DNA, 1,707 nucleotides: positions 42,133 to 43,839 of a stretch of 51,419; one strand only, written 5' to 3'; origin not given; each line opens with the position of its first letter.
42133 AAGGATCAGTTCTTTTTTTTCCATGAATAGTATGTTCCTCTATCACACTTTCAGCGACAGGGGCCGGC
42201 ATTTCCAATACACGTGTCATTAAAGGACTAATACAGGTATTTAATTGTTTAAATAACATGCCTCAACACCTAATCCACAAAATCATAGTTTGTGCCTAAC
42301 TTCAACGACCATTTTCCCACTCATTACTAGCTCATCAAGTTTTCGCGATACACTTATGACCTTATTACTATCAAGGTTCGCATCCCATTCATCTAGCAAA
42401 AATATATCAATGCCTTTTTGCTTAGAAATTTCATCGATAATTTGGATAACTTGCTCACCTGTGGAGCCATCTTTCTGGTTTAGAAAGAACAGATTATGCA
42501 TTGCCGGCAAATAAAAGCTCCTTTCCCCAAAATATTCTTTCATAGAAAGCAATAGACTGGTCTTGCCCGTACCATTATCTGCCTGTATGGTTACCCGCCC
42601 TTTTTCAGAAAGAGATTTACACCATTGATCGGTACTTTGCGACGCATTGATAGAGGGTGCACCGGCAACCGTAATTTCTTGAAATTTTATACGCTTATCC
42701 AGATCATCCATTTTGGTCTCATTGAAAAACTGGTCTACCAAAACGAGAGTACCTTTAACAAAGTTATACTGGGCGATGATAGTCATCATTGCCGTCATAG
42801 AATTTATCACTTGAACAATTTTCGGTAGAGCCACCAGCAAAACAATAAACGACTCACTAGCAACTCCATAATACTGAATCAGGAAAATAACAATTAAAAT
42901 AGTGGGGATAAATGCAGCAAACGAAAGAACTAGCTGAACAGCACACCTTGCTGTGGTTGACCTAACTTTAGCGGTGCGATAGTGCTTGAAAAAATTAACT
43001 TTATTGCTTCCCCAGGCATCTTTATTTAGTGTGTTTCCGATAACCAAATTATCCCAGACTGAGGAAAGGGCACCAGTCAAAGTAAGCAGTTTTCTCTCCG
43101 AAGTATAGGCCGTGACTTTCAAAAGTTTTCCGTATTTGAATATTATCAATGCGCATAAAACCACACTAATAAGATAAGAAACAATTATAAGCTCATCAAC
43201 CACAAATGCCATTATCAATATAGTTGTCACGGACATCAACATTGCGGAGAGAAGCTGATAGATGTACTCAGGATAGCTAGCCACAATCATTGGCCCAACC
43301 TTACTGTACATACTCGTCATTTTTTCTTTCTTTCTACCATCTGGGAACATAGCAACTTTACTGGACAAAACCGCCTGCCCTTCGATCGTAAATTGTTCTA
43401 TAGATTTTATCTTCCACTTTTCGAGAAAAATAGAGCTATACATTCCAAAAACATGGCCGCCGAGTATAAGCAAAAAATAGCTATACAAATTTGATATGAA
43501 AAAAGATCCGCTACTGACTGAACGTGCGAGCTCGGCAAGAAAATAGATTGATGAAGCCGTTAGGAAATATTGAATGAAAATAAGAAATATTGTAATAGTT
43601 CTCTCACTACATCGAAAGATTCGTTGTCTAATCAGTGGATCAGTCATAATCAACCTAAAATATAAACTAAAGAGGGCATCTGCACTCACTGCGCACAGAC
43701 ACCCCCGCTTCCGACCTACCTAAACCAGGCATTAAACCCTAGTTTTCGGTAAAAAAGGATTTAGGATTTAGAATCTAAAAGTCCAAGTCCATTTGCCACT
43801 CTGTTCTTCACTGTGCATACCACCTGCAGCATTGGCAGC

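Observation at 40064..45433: Candidate new radical-SAM RiPP operon: rSAM/SPASM -> hidden 59-aa precursor -> ABC exporter -> oligopeptidase B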

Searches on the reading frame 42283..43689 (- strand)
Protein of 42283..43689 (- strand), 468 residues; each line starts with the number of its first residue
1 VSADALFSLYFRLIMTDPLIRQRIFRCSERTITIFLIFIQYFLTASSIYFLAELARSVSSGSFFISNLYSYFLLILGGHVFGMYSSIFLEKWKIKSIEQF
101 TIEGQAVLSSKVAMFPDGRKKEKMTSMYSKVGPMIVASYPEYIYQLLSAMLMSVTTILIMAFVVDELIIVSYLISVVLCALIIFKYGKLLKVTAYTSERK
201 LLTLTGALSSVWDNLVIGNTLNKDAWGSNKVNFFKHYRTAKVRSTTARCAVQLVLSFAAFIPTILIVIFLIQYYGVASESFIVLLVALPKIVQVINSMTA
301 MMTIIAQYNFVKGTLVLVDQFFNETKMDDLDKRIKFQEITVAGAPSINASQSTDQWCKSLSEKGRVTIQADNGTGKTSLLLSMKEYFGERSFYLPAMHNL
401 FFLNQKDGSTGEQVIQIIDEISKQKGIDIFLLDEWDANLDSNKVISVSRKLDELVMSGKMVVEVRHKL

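Call 3: search_protein_families(library=pfam, proteins=[window:42283-43689:-], max_evalue=0.01)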
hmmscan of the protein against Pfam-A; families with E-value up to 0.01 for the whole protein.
window:42283-43689:- (468 aa): 2 families
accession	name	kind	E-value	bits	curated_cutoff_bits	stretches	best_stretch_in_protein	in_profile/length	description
PF02463.25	SMC_N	-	0.0008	19.3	40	0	421-455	153-187/220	RecF/RecN/SMC N terminal domain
PF00004.35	AAA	-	0.009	16.9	21.2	0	372-442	7-73/131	ATPase family associated with various cellular activities (AAA)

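Call 4: search_protein_families(library=ncbifam, proteins=[window:42283-43689:-], max_evalue=0.01)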
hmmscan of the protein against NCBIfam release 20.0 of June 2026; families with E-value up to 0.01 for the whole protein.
window:42283-43689:- (468 aa): 2 families
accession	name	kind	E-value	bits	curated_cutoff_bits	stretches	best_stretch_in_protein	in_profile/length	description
NF045998.1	cleave_ABC_plasm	equivalog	6.5e-05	21.4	500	1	32-381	157-511/673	Mbov_0121 family peptidase domain-containing ABC transporter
NF000170.2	ABCF_Vga_all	exception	0.00067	18.3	725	1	361-454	27-124/521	Vga family ABC-F type ribosomal protection protein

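Call 50: search_solved_structures(query=window:42283-43689:-, max_evalue=1, show_alignments=2)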
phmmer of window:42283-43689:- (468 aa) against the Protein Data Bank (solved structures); distinct sequences matched with E-value up to 1: 0.

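Call 75: search_protein_representatives(protein=window:42283-43689:-)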
Query: 468 residues. Proteins with E-value up to 0.001 (for the whole library): 614; up to 1e-10: 489; up to 1e-30: 166. The best 150 are listed.
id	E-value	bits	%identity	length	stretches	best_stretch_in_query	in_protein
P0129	1.4e-289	976.3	100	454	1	15-468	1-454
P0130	1.6e-64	235.0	30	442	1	35-466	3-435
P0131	4.7e-57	210.3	29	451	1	31-467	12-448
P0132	8.8e-56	206.2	30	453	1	18-467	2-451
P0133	2.7e-55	204.5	30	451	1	34-466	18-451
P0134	3.3e-55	204.3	29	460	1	32-467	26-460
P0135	5.2e-53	197.0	28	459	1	34-467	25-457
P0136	7.2e-53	196.6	28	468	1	28-467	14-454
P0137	1.2e-52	195.8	27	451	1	33-467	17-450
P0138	1.7e-51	192.1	28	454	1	31-467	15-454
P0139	6.5e-51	190.1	28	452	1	35-468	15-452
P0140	9.0e-51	189.6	28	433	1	26-467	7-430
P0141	2.2e-50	188.4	25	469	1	38-467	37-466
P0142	4.7e-50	187.3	28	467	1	70-466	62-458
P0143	2.3e-49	185.0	27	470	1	33-467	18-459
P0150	8.7e-47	176.5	29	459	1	32-466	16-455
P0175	1.4e-40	156.1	28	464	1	35-468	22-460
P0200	1.3e-38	149.5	27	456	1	33-467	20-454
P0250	5.3e-34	134.4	27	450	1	34-468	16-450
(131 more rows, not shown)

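Call 77: search_protein_families(library=ncbifam, proteins=[P0130, P0131, P0132, P0134, P0141, P0150, P0175, P0200], max_evalue=0.001)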
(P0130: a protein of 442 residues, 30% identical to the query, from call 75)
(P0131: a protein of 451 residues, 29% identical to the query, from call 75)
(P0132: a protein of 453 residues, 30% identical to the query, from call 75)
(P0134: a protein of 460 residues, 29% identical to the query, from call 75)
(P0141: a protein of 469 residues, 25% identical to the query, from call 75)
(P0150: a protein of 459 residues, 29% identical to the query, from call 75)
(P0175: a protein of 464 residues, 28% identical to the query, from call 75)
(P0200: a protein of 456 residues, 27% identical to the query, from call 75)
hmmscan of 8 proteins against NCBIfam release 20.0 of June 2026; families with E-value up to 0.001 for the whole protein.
P0130 (442 aa): 27 families (the best 25 are shown)
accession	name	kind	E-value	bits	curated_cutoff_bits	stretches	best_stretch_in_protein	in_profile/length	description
NF045998.1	cleave_ABC_plasm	equivalog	2.7e-12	45.7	500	1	102-355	259-516/673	Mbov_0121 family peptidase domain-containing ABC transporter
NF007601.2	PRK10247.1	equivalog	2.4e-07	30.4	292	0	397-438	150-193/204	iron efflux ABC transporter ATP-binding subunit FetA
NF040873.1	AztA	equivalog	6.7e-07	29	220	0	335-356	21-42/191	zinc ABC transporter ATP-binding protein AztA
TIGR02857.1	CydD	equivalog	1.2e-06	27.8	435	0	295-354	320-370/529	thiol reductant ABC exporter subunit CydD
NF052233.1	CphA_assoc_ABC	equivalog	5.6e-06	25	880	1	198-352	390-554/766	cyanophycin metabolism-associated ABC transporter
NF000355.4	ribo_prot_ABC_F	equivalog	6.7e-06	25.2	380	0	331-354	338-361/499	ribosomal protection-like ABC-F family protein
NF050066.1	LPSTprtrPglK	equivalog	8.1e-06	24.5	1000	1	199-359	241-402/558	BC-type lipopolysaccharide transporter PglK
NF045691.1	ABCF_VgaF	exception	1.5e-05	23.8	975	1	308-433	7-129/459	ABC-F type ribosomal protection protein Vga(F)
TIGR01166.1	cbiO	subfamily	3.7e-05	23.3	211.8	0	333-356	19-42/190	cobalt ABC transporter, ATP-binding protein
TIGR04521.1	ECF_ATPase_2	equivalog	7.4e-05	22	330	0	304-356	2-55/279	energy-coupling factor transporter ATPase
NF000170.2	ABCF_Vga_all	exception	9.1e-05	21.1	725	1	330-418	27-118/521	Vga family ABC-F type ribosomal protection protein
NF002981.0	PRK03695.1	equivalog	0.00011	21.6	281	0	335-356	29-50/253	vitamin B12 ABC transporter ATP-binding protein BtuD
TIGR02868.1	CydC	equivalog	0.00011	21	329.05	0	245-357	269-386/530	thiol reductant ABC exporter subunit CydC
NF010178.0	PRK13657.1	equivalog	0.00011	20.9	733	0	160-355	181-384/588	glucan ABC transporter ATP-binding protein/ permease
TIGR04520.1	ECF_ATPase_1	equivalog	0.00013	21.5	315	0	333-358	29-54/269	energy-coupling factor transporter ATPase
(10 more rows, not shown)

P0131 (451 aa): 11 families
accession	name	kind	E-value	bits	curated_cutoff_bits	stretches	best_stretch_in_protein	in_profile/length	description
NF040873.1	AztA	equivalog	3.6e-07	29.9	220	0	333-364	7-38/191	zinc ABC transporter ATP-binding protein AztA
TIGR01166.1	cbiO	subfamily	1.3e-06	28.1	211.8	0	340-368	14-42/190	cobalt ABC transporter, ATP-binding protein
NF000355.4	ribo_prot_ABC_F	equivalog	2.7e-05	23.2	380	0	345-373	340-370/499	ribosomal protection-like ABC-F family protein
NF010068.0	PRK13548.1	equivalog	2.9e-05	23.3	261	0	348-368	35-55/261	heme ABC transporter ATP-binding protein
NF007601.2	PRK10247.1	equivalog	3.6e-05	23.3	292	0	410-445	151-188/204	iron efflux ABC transporter ATP-binding subunit FetA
NF045998.1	cleave_ABC_plasm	equivalog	5e-05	21.8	500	0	347-368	496-517/673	Mbov_0121 family peptidase domain-containing ABC transporter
TIGR04521.1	ECF_ATPase_2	equivalog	0.00013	21.2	330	0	409-450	163-206/279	energy-coupling factor transporter ATPase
TIGR04520.1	ECF_ATPase_1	equivalog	0.00018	21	315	0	347-368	31-52/269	energy-coupling factor transporter ATPase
TIGR02857.1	CydD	equivalog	0.00038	19.6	435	0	391-448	460-516/529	thiol reductant ABC exporter subunit CydD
NF007813.0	PRK10522.1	equivalog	0.00038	19.2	604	0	346-383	351-382/547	multidrug ABC transporter permease/ATP-binding protein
NF002981.0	PRK03695.1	equivalog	0.00059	19.3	281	0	337-364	19-46/253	vitamin B12 ABC transporter ATP-binding protein BtuD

P0132 (453 aa): 10 families
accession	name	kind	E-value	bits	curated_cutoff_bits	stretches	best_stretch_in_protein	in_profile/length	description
NF045998.1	cleave_ABC_plasm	equivalog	9.4e-08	30.8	500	1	123-368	269-515/673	Mbov_0121 family peptidase domain-containing ABC transporter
TIGR02868.1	CydC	equivalog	3e-07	29.5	329.05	1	126-370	131-385/530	thiol reductant ABC exporter subunit CydC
NF000170.2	ABCF_Vga_all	exception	6.5e-05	21.6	725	1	344-439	27-124/521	Vga family ABC-F type ribosomal protection protein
NF040873.1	AztA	equivalog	0.00013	21.6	220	0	348-365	19-37/191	zinc ABC transporter ATP-binding protein AztA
NF050039.1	sacti_exp_GggC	equivalog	0.00025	20.4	750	0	412-451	459-496/511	streptosactin export ABC transporter GggC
TIGR01166.1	cbiO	subfamily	0.00035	20.1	211.8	0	347-370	19-42/190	cobalt ABC transporter, ATP-binding protein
NF000355.4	ribo_prot_ABC_F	equivalog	0.00044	19.2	380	0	348-418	341-414/499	ribosomal protection-like ABC-F family protein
TIGR01189.1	ccmA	equivalog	0.00052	19.8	131.6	0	342-369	21-49/198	heme ABC exporter ATP-binding protein CcmA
NF010068.0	PRK13548.1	equivalog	0.00061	19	261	0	344-368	28-53/261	heme ABC transporter ATP-binding protein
NF007601.2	PRK10247.1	equivalog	0.00093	18.7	292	0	344-389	24-64/204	iron efflux ABC transporter ATP-binding subunit FetA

P0134 (460 aa): 30 families (the best 25 are shown)
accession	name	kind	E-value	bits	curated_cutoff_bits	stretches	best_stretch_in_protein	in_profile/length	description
NF000355.4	ribo_prot_ABC_F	equivalog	1.7e-09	37.1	380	2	349-379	332-362/499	ribosomal protection-like ABC-F family protein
NF000170.2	ABCF_Vga_all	exception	2e-09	36.5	725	1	353-447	26-123/521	Vga family ABC-F type ribosomal protection protein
NF045998.1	cleave_ABC_plasm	equivalog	3.5e-09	35.5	500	1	7-380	138-517/673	Mbov_0121 family peptidase domain-containing ABC transporter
TIGR02857.1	CydD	equivalog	1.9e-08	33.7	435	1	387-460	444-516/529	thiol reductant ABC exporter subunit CydD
TIGR01166.1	cbiO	subfamily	2e-06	27.4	211.8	0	349-377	11-39/190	cobalt ABC transporter, ATP-binding protein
NF040873.1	AztA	equivalog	2.9e-06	27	220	0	403-459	121-177/191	zinc ABC transporter ATP-binding protein AztA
TIGR04520.1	ECF_ATPase_1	equivalog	5.6e-06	26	315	0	397-459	131-195/269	energy-coupling factor transporter ATPase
TIGR03375.1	type_I_sec_LssB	subfamily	6e-06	24.8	693.1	1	400-460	602-661/696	type I secretion system permease/ATPase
NF000168.2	ABCF_Msr_all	exception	8e-06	24.7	680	0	351-380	26-55/487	Msr family ABC-F type ribosomal protection protein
TIGR04521.1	ECF_ATPase_2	equivalog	2.3e-05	23.6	330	0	403-459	146-203/279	energy-coupling factor transporter ATPase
NF000167.2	ABCF_Lsa_all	exception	2.9e-05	23.2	750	0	349-379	328-358/492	Lsa family ABC-F type ribosomal protection protein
NF008364.0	PRK11160.1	equivalog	4.7e-05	22.2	630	0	403-460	478-534/575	heme ABC transporter ATP-binding protein/permease CydC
NF010157.0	PRK13636.1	equivalog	6.9e-05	22.2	463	0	403-448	143-187/285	cobalt transporter ATP-binding subunit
TIGR01189.1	ccmA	equivalog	7e-05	22.6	131.6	0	357-374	27-44/198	heme ABC exporter ATP-binding protein CcmA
NF010860.0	PRK14267.1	equivalog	0.00013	21.8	412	1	339-459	88-206/253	phosphate ABC transporter ATP-binding protein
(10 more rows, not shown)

P0141 (469 aa): 15 families
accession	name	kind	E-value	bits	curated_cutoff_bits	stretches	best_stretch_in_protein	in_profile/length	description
NF045998.1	cleave_ABC_plasm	equivalog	7.5e-14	50.9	500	1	26-385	152-516/673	Mbov_0121 family peptidase domain-containing ABC transporter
TIGR02868.1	CydC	equivalog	9.1e-10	37.8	329.05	1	153-387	145-386/530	thiol reductant ABC exporter subunit CydC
NF000355.4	ribo_prot_ABC_F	equivalog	9.2e-08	31.4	380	0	360-385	337-362/499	ribosomal protection-like ABC-F family protein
NF040873.1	AztA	equivalog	5.9e-07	29.2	220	0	357-386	13-42/191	zinc ABC transporter ATP-binding protein AztA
NF000170.2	ABCF_Vga_all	exception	8.2e-06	24.6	725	1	360-451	27-121/521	Vga family ABC-F type ribosomal protection protein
TIGR03375.1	type_I_sec_LssB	subfamily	2.2e-05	22.9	693.1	0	133-382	255-513/696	type I secretion system permease/ATPase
TIGR02857.1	CydD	equivalog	3.9e-05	22.8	435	1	383-466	434-516/529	thiol reductant ABC exporter subunit CydD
TIGR01166.1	cbiO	subfamily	0.00021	20.8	211.8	0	358-386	14-42/190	cobalt ABC transporter, ATP-binding protein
TIGR03420.1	DnaA_homol_Hda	equivalog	0.00028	20.5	194.8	1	358-405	34-84/226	DnaA regulatory inactivator Hda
TIGR01189.1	ccmA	equivalog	0.0003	20.5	131.6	0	357-382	21-46/198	heme ABC exporter ATP-binding protein CcmA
TIGR04521.1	ECF_ATPase_2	equivalog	0.00031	19.9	330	0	344-385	13-54/279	energy-coupling factor transporter ATPase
NF000169.2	ABCF_Sal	exception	0.00031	19.5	725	0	407-466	130-186/542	Sal family ABC-F type ribosomal protection protein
TIGR01978.1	sufC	equivalog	0.00081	18.9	212.8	0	366-383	30-47/243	Fe-S cluster assembly ATPase SufC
NF010680.0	PRK14079.1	equivalog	0.00089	18.4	386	0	362-388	23-49/349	recombination protein F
NF000168.2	ABCF_Msr_all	exception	0.00093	17.9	680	0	364-383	33-52/487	Msr family ABC-F type ribosomal protection protein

P0150 (459 aa): 13 families
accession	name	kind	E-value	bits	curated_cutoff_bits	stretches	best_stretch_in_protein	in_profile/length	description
NF045998.1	cleave_ABC_plasm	equivalog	1.9e-11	43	500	2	10-373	151-514/673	Mbov_0121 family peptidase domain-containing ABC transporter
NF000170.2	ABCF_Vga_all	exception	5.6e-08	31.7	725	1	349-445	26-125/521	Vga family ABC-F type ribosomal protection protein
NF000355.4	ribo_prot_ABC_F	equivalog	1.4e-07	30.7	380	1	321-374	310-361/499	ribosomal protection-like ABC-F family protein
TIGR02857.1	CydD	equivalog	3.8e-07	29.4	435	0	394-455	455-515/529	thiol reductant ABC exporter subunit CydD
TIGR00611.2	recf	equivalog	2.7e-06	26.8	172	0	415-450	301-336/339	DNA replication/repair protein RecF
TIGR01189.1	ccmA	equivalog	1.6e-05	24.7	131.6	0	353-374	27-48/198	heme ABC exporter ATP-binding protein CcmA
NF010061.0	PRK13538.1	equivalog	1.9e-05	24.2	195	0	353-375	32-54/211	cytochrome c biogenesis heme-transporting ATPase CcmA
NF045691.1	ABCF_VgaF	exception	9.4e-05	21.2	975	1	349-451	26-130/459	ABC-F type ribosomal protection protein Vga(F)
NF041774.1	tung_ATPbind_TupC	equivalog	0.00013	21.1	400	0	351-379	25-53/319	tungstate ABC transporter ATP-binding protein TupC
NF040873.1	AztA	equivalog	0.00018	21.2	220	0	348-372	14-38/191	zinc ABC transporter ATP-binding protein AztA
TIGR01166.1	cbiO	subfamily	0.00032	20.2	211.8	0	397-447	127-176/190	cobalt ABC transporter, ATP-binding protein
TIGR03375.1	type_I_sec_LssB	subfamily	0.00083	17.8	693.1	0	395-455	601-660/696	type I secretion system permease/ATPase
TIGR02868.1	CydC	equivalog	0.00096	17.9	329.05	0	212-373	220-382/530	thiol reductant ABC exporter subunit CydC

P0175 (464 aa): 7 families
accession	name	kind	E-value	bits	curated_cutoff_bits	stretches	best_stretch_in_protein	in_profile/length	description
TIGR00611.2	recf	equivalog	1.7e-06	27.4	172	0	413-450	293-333/339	DNA replication/repair protein RecF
NF000355.4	ribo_prot_ABC_F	equivalog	1.2e-05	24.4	380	0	353-377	337-361/499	ribosomal protection-like ABC-F family protein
NF045998.1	cleave_ABC_plasm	equivalog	4.6e-05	21.9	500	0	357-377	495-515/673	Mbov_0121 family peptidase domain-containing ABC transporter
NF010680.0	PRK14079.1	equivalog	4.9e-05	22.5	386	0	419-445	290-316/349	recombination protein F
NF040873.1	AztA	equivalog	0.00021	20.9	220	0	354-375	17-38/191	zinc ABC transporter ATP-binding protein AztA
NF008039.0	PRK10771.1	equivalog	0.00026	20.5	298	0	393-449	122-177/234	thiamine ABC transporter ATP-binding protein ThiQ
TIGR01166.1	cbiO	subfamily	0.00034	20.1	211.8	0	418-450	144-176/190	cobalt ABC transporter, ATP-binding protein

P0200 (456 aa): 5 families
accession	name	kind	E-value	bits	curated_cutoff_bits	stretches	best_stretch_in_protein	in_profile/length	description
NF000355.4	ribo_prot_ABC_F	equivalog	4.5e-06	25.8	380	0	396-447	119-169/499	ribosomal protection-like ABC-F family protein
TIGR01166.1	cbiO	subfamily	3.4e-05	23.4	211.8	0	396-453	129-185/190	cobalt ABC transporter, ATP-binding protein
NF040873.1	AztA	equivalog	0.00038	20.1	220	0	413-455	137-179/191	zinc ABC transporter ATP-binding protein AztA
TIGR02857.1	CydD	equivalog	0.0005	19.1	435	0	396-455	460-517/529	thiol reductant ABC exporter subunit CydD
TIGR02868.1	CydC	equivalog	0.00099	17.8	329.05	0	309-366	324-378/530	thiol reductant ABC exporter subunit CydC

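Call 78: search_protein_families(library=pfam, proteins=[P0130, P0131, P0132, P0134, P0141, P0150, P0175, P0200, P0250], max_evalue=0.01)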
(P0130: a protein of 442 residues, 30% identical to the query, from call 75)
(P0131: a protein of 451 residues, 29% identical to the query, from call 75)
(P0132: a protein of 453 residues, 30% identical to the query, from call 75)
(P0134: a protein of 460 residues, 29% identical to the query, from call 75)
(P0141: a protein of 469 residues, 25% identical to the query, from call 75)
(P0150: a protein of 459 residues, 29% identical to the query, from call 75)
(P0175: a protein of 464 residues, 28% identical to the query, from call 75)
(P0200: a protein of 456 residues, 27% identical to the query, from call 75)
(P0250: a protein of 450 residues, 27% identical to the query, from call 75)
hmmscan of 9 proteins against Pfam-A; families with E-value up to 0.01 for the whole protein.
P0130 (442 aa): 9 families
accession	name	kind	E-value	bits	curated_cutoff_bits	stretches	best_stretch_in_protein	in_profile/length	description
PF02463.25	SMC_N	-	4.4e-07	30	40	0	391-434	153-198/220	RecF/RecN/SMC N terminal domain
PF00004.35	AAA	-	0.00039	21.3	21.2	1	336-412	2-73/131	ATPase family associated with various cellular activities (AAA)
PF13304.12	AAA_21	-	0.00048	20.7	27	1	339-400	6-79/304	AAA domain, putative AbiEii toxin, Type IV TA system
PF16933.10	PelG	-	0.00054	19.4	29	1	118-242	170-294/452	Putative exopolysaccharide Exporter (EPS-E)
PF13401.12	AAA_22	-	0.00078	20.2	27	1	333-423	6-92/130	AAA domain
PF00005.33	ABC_tran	-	0.00095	20.2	25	1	333-357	12-36/137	ABC transporter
PF13191.12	AAA_16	-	0.0021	19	32.6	1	331-411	23-100/167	AAA ATPase domain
PF13173.12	AAA_14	-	0.006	17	27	0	335-404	5-70/129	AAA domain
PF13555.12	AAA_29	-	0.0061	16.7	27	0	333-349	23-39/61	P-loop containing region of AAA domain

P0131 (451 aa): 5 families
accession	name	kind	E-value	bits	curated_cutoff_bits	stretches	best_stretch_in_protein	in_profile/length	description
PF02463.25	SMC_N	-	0.00016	21.6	40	0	412-437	162-187/220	RecF/RecN/SMC N terminal domain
PF13191.12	AAA_16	-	0.0013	19.7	32.6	1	341-434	21-121/167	AAA ATPase domain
PF13401.12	AAA_22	-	0.0021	18.8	27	0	346-432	7-89/130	AAA domain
PF20506.3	DUF6732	-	0.0046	17.2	27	0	76-107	27-58/72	Family of unknown function (DUF6732)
PF00005.33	ABC_tran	-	0.0061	17.6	25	0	346-368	13-35/137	ABC transporter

P0132 (453 aa): 10 families
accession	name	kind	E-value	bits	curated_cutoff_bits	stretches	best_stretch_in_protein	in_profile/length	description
PF02463.25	SMC_N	-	2.5e-06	27.5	40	0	406-440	153-187/220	RecF/RecN/SMC N terminal domain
PF13401.12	AAA_22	-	0.00013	22.7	27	1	348-377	7-39/130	AAA domain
PF13238.12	AAA_18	-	0.00028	21.8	29.4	1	349-403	1-46/128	AAA domain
PF13476.12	AAA_23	-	0.00037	21.6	27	1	342-387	15-60/201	AAA domain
PF00005.33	ABC_tran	-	0.00048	21.2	25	1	346-408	10-67/137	ABC transporter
PF00437.27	T2SSE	-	0.0025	17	24.9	1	343-373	139-169/370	Type II/IV secretion system protein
PF13191.12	AAA_16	-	0.0048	17.8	32.6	0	348-384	26-63/167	AAA ATPase domain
PF13555.12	AAA_29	-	0.0049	17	27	0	346-363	22-39/61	P-loop containing region of AAA domain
PF03266.21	NTPase_1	-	0.0054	17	23.9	1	348-372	1-25/168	NTPase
PF13173.12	AAA_14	-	0.0086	16.5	27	0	349-419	5-70/129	AAA domain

P0134 (460 aa): 5 families
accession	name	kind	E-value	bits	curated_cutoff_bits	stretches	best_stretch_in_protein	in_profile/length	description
PF00005.33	ABC_tran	-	4.1e-07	31.1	25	1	354-377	9-32/137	ABC transporter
PF13173.12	AAA_14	-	0.0023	18.3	27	1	356-429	2-71/129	AAA domain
PF02463.25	SMC_N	-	0.0026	17.6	40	0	412-447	147-185/220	RecF/RecN/SMC N terminal domain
PF00004.35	AAA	-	0.004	18.1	21.2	1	360-433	2-70/131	ATPase family associated with various cellular activities (AAA)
PF13401.12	AAA_22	-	0.0057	17.4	27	0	359-431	8-95/130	AAA domain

P0141 (469 aa): 9 families
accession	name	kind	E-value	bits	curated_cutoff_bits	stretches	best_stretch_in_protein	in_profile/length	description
PF13476.12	AAA_23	-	6e-07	30.7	27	1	365-398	22-55/201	AAA domain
PF02463.25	SMC_N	-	4.1e-06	26.8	40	1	365-396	27-59/220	RecF/RecN/SMC N terminal domain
PF00005.33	ABC_tran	-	2.3e-05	25.5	25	1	362-384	11-33/137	ABC transporter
PF13555.12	AAA_29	-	0.00016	21.8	27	1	360-386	20-46/61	P-loop containing region of AAA domain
PF13191.12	AAA_16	-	0.00036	21.5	32.6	1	363-439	25-98/167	AAA ATPase domain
PF25199.1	nSTAND_NTPase5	-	0.0009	19.5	34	1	333-438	9-108/145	Novel STAND NTPase 5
PF05729.18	NACHT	-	0.0047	17.2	26.7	0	366-403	4-42/167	NACHT domain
PF13401.12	AAA_22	-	0.008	16.9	27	0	353-453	23-113/130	AAA domain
PF24883.2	NPHP3_N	-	0.0084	16.8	24.8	0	342-424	2-82/164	Nephrocystin 3, N-terminal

P0150 (459 aa): 6 families
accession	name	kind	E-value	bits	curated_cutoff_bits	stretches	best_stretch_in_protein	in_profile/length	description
PF02463.25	SMC_N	-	1.5e-07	31.5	40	1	395-447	134-189/220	RecF/RecN/SMC N terminal domain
PF13191.12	AAA_16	-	7.9e-05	23.7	32.6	1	352-450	24-135/167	AAA ATPase domain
PF13401.12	AAA_22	-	0.00019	22.2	27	1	352-442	5-109/130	AAA domain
PF00005.33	ABC_tran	-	0.00039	21.5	25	1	348-374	7-33/137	ABC transporter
PF05729.18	NACHT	-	0.0043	17.4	26.7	1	355-417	3-67/167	NACHT domain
PF13304.12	AAA_21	-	0.0048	17.4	27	0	359-418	6-69/304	AAA domain, putative AbiEii toxin, Type IV TA system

P0175 (464 aa): 4 families
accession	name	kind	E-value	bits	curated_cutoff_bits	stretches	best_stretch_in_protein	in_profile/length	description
PF02463.25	SMC_N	-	7.3e-07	29.3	40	1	407-457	146-198/220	RecF/RecN/SMC N terminal domain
PF13191.12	AAA_16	-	4e-05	24.6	32.6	1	355-449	24-129/167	AAA ATPase domain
PF13401.12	AAA_22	-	0.0006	20.6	27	1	356-453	6-89/130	AAA domain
PF00005.33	ABC_tran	-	0.0049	17.9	25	0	352-378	8-34/137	ABC transporter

P0200 (456 aa): 4 families
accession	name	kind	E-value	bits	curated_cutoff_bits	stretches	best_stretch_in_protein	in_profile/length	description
PF13191.12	AAA_16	-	0.00013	22.9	32.6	1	346-382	21-58/167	AAA ATPase domain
PF00004.35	AAA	-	0.00023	22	21.2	1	353-429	2-73/131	ATPase family associated with various cellular activities (AAA)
PF02463.25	SMC_N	-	0.0012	18.8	40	0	412-444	157-189/220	RecF/RecN/SMC N terminal domain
PF13401.12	AAA_22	-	0.0079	16.9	27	0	349-384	5-43/130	AAA domain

P0250 (450 aa): 7 families
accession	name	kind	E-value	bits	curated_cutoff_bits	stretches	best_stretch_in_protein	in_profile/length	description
PF02463.25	SMC_N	-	1.6e-05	24.9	40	0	395-444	140-193/220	RecF/RecN/SMC N terminal domain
PF00005.33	ABC_tran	-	0.00037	21.6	25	1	347-371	13-37/137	ABC transporter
PF24883.2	NPHP3_N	-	0.00089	19.9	24.8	1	345-401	22-74/164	Nephrocystin 3, N-terminal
PF13401.12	AAA_22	-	0.0014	19.3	27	0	346-394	6-47/130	AAA domain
PF13191.12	AAA_16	-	0.0027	18.7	32.6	0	346-387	25-72/167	AAA ATPase domain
PF13521.12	AAA_28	-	0.0032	18.1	27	1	347-408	1-59/164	AAA domain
PF13476.12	AAA_23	-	0.0049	18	27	1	344-365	18-39/201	AAA domain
